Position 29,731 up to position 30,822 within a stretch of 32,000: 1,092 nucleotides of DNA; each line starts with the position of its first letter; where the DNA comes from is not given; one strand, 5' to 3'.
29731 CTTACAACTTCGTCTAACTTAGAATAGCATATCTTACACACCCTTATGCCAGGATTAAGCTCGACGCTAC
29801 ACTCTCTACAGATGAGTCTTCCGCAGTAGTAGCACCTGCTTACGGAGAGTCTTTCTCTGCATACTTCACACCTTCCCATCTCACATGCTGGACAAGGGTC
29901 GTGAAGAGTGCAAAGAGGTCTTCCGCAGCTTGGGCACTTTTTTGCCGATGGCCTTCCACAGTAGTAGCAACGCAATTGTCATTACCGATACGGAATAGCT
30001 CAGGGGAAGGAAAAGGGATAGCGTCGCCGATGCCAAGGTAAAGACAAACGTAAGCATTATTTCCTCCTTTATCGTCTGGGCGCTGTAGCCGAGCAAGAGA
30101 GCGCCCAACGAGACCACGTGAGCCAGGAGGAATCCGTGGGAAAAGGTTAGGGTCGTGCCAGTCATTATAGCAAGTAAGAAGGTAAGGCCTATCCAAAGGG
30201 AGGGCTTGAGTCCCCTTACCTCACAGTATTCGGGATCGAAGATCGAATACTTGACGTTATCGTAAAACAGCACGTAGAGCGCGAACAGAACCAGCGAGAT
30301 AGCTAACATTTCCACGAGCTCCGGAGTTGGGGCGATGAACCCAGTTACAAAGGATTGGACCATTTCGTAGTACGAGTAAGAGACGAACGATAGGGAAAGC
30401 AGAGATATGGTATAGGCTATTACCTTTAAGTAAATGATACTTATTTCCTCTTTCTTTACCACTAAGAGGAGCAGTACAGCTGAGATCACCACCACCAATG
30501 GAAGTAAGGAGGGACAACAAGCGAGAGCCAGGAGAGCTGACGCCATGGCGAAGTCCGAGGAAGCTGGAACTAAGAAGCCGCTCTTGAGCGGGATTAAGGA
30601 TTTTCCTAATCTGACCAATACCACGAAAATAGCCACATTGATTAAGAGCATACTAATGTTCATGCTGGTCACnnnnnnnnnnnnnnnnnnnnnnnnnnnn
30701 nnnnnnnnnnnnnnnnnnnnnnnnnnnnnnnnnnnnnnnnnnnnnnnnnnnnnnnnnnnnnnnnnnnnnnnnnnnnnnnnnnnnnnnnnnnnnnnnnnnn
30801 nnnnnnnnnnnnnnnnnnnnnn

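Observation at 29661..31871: Four-gene, tightly overlapping operon: RGG/8-Cys protein, ZnuC-like ATPase, ZnuB-like permease and a tandem zinc-finger protein, with no solute-binding protein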

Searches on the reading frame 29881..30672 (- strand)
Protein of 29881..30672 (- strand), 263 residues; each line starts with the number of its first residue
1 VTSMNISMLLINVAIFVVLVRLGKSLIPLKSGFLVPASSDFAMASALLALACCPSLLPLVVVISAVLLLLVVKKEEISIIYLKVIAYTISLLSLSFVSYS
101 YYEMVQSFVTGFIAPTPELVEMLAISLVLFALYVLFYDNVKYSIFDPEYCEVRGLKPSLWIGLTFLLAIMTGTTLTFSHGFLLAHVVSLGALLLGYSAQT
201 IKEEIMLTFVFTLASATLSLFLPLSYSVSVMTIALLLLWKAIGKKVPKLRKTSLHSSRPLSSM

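Call 3: search_protein_families(library=pfam, proteins=[window:29881-30672:-], max_evalue=1)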
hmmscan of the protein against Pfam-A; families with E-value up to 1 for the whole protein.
window:29881-30672:- (263 aa): 0 families

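Call 4: search_protein_families(library=ncbifam, proteins=[window:29881-30672:-], max_evalue=1)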
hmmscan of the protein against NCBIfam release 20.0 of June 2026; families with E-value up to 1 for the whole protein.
window:29881-30672:- (263 aa): 0 families
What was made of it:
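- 29881..30672 (-): Polytopic membrane protein, 263 aa from the GTG (alternative ATG starts at 30663 and 30651), with about 8 hydrophobic segments. It is an extremely diverged ABC-3 (ZnuB/PsaC-type) permease relative and keeps the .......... coupling-helix motif. Calls 3, 4: no family hit.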

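Call 16: find_homologous_proteins(query=window:29881-30672:-, max_evalue=0.001)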
Query window:29881-30672:- (263 aa): 4 proteins with E <= 0.001 among 8000 candidates.
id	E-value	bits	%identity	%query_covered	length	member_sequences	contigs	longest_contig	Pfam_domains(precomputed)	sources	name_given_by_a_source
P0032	1.1e-147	508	100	97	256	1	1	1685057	-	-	-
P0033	1.8e-79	285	55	99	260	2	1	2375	-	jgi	jgi:zinc transport system permease protein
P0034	5.0e-78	280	56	95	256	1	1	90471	-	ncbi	-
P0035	1.2e-62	230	51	93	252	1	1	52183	-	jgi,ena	-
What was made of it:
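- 29881..30672 (-): Call 16: 4 word-index hits.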

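Call 20: search_solved_structures(query=A2, max_evalue=10, show_alignments=2)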
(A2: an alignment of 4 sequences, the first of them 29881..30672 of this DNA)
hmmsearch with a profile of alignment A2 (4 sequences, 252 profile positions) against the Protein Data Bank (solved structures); distinct sequences matched with E-value up to 10: 0.

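Call 31: search_protein_representatives(alignment_id=A2)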
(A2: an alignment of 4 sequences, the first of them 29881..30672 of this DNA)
Query: 4 sequences, 252 profile positions. Proteins with E-value up to 0.001 (for the whole library): 9; up to 1e-10: 7; up to 1e-30: 5. The best 9 are listed.
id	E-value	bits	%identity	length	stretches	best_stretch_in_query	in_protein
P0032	8.4e-121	418.8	-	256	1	5-252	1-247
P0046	1.7e-65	237.6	-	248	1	5-251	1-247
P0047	1.7e-39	152.4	-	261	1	1-249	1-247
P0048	5.9e-38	147.4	-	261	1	1-246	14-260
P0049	2.7e-37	145.2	-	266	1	1-251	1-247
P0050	1.0e-18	84.3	-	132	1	130-251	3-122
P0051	2.0e-12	63.7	-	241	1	7-195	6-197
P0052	5.8e-06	42.6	-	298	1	83-246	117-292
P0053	6.0e-05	39.2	-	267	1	57-223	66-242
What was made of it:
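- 29881..30672 (-): Call 31: 9 representatives in 1.84e9.
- On ABC-3 permease family (PF00950; ZnuB/MntB/PsaC/TroCD): The family profile hits P0052 and P0053 at E 5.8e-6 and 6e-5 in 1.84e9 proteins (call 31).
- Closest known: PsaBC / MntBC / ZnuBC-type ABC-3. Different: The family is confined to a handful of Ignicoccus-like genomes (calls 16, 31).
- There is no Pfam hit, and only 9 representatives exist in 1.84e9 proteins (calls 3, 31).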

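Call 32: search_protein_families(library=pfam, proteins=[P0046, P0047, P0048, P0049, P0050, P0051, P0052, P0053], max_evalue=1)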
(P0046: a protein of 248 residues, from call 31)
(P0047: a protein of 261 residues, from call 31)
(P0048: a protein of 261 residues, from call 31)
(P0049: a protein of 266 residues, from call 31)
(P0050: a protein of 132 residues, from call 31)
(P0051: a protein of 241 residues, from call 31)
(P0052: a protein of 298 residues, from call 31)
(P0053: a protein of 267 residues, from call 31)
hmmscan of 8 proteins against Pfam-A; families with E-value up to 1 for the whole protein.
P0046 (248 aa): 0 families

P0047 (261 aa): 0 families

P0048 (261 aa): 1 family
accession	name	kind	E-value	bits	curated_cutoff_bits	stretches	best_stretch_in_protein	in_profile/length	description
PF15117.11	UPF0697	-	0.83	10.2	27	0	17-53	19-55/98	Uncharacterised protein family UPF0697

P0049 (266 aa): 0 families

P0050 (132 aa): 1 family
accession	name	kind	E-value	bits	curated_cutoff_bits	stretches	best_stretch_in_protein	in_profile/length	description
PF03094.20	Mlo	-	0.046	12.5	24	1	9-60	261-311/483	Mlo family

P0051 (241 aa): 0 families

P0052 (298 aa): 2 families
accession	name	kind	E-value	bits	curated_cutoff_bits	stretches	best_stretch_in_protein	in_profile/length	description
PF00950.22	ABC-3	-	5e-30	105.3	20.1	1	12-283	5-254/258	ABC 3 transport family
PF01032.23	FecCD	-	7.2e-06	25.7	26.5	1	105-255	123-276/311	FecCD transport family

P0053 (267 aa): 3 families
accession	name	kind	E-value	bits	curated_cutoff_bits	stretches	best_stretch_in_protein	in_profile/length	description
PF00950.22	ABC-3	-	7.4e-31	108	20.1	1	3-263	3-255/258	ABC 3 transport family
PF01032.23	FecCD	-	2.1e-08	34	26.5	1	42-256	94-298/311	FecCD transport family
PF04334.17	DUF478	-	0.11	13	25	1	115-152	22-59/68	Protein of unknown function (DUF478)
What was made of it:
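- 29881..30672 (-): Call 32: the two weakest hits are PF00950 proteins.
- On ABC-3 permease family (PF00950; ZnuB/MntB/PsaC/TroCD): Closer family members P0046-P0051 also have none (call 32).
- The permease family profile hits two genuine PF00950 proteins at E 6e-6 and 6e-5 against 1.84e9 sequences (calls 31, 32).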

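Call 37: search_solved_structures(query=A3, max_evalue=10, show_alignments=1)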
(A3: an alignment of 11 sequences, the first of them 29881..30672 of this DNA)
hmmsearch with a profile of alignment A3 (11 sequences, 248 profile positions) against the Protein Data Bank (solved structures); distinct sequences matched with E-value up to 10: 0.
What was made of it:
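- Tried and rejected: Profile searches against PDB sequences found nothing (calls 20, 37).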

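Call 59: find_encoding_contigs(protein=P0034, flank=10000, max_places=1)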
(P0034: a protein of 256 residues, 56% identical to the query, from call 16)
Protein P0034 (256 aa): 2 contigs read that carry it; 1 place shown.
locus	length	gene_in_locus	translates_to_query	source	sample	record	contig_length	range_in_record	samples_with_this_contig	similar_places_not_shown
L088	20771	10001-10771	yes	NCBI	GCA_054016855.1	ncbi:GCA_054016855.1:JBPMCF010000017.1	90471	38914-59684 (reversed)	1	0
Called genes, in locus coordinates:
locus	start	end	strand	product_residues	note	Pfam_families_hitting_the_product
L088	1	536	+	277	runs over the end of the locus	-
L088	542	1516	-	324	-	-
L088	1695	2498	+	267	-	-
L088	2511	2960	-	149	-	-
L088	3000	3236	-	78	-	-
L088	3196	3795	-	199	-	PF02676:TYW3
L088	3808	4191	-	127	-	-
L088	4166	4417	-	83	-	-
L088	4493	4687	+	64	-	-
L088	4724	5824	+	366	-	PF06849:DUF1246, PF06973:DUF1297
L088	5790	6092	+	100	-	-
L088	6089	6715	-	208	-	-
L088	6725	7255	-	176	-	PF08279:HTH_11 (weak), PF13404:HTH_AsnC-type, PF13412:HTH_24, PF01037:AsnC_trans_reg (weak)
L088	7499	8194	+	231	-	-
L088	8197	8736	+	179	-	PF02778:tRNA_int_endo_N, PF01974:tRNA_int_endo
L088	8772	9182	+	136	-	-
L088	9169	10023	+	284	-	PF02463:SMC_N, PF00005:ABC_tran, PF13304:AAA_21 (faint)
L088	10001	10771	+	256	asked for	-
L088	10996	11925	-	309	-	PF04014:MazE_antitoxin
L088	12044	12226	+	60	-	-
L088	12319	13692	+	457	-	PF02878:PGM_PMM_I, PF02879:PGM_PMM_II, PF02880:PGM_PMM_III, PF00408:PGM_PMM_IV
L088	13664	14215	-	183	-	-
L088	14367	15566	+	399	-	PF16575:CLP1_P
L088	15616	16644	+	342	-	PF04055:Radical_SAM, PF19288:CofH_C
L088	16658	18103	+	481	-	PF20695:UbiD_N, PF01977:UbiD, PF20696:UbiD_C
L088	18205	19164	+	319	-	-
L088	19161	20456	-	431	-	PF13522:GATase_6, PF13537:GATase_7, PF00156:Pribosyltran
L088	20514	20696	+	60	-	-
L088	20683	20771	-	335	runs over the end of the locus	PF00793:DAHP_synth_1, PF03102:NeuB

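Call 60: find_encoding_contigs(protein=P0035, flank=10000, max_places=1)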
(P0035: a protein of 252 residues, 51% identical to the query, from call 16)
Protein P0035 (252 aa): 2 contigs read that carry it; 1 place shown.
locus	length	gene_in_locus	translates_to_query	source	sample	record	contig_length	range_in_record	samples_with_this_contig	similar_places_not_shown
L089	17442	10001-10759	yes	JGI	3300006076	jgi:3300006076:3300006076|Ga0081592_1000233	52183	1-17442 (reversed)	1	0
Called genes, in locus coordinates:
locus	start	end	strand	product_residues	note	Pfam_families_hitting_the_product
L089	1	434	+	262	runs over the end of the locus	-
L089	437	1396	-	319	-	-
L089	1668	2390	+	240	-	-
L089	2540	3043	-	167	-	-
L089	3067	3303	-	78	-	-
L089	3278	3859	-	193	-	PF02676:TYW3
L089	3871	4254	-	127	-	-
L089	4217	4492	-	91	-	-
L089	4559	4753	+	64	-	-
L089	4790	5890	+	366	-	PF06849:DUF1246, PF06973:DUF1297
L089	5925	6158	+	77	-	-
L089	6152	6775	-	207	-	-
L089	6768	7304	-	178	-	PF13404:HTH_AsnC-type, PF13412:HTH_24, PF01037:AsnC_trans_reg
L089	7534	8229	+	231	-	PF01865:PhoU_div (weak)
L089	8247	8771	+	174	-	PF02778:tRNA_int_endo_N, PF01974:tRNA_int_endo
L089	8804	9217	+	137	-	-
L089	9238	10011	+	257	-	PF02463:SMC_N (weak), PF00005:ABC_tran, PF13304:AAA_21 (weak)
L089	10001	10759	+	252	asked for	-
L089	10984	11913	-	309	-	PF04014:MazE_antitoxin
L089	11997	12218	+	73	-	-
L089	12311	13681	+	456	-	PF02878:PGM_PMM_I, PF02879:PGM_PMM_II, PF02880:PGM_PMM_III, PF00408:PGM_PMM_IV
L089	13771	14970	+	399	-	PF16575:CLP1_P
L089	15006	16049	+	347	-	PF04055:Radical_SAM, PF19288:CofH_C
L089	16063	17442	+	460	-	?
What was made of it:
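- On ZnuABC/MntABC/TroABCD-type complete metal uptake system: None on record within ±10 kb in L088 or L089 (calls 59, 60).
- On tRNA-splicing endonuclease EndA (PF01974/PF02778), for the truncated upstream ORF: Syntenic L088 and L089 have full-length EndA here (calls 59, 60).
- Checked: None is on record within ±10 kb of the same cluster in L088 and L089 (calls 59, 60). The window edge hid at least two more same-strand genes, a PhoU_div-like gene and endA (calls 59, 60).
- No binding protein lies within ±10 kb (calls 59, 60).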

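Call 62: search_protein_families(library=padloc, proteins=[window:29881-30672:-], max_evalue=0.01)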
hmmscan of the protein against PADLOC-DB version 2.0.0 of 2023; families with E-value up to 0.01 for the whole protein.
window:29881-30672:- (263 aa): 0 families
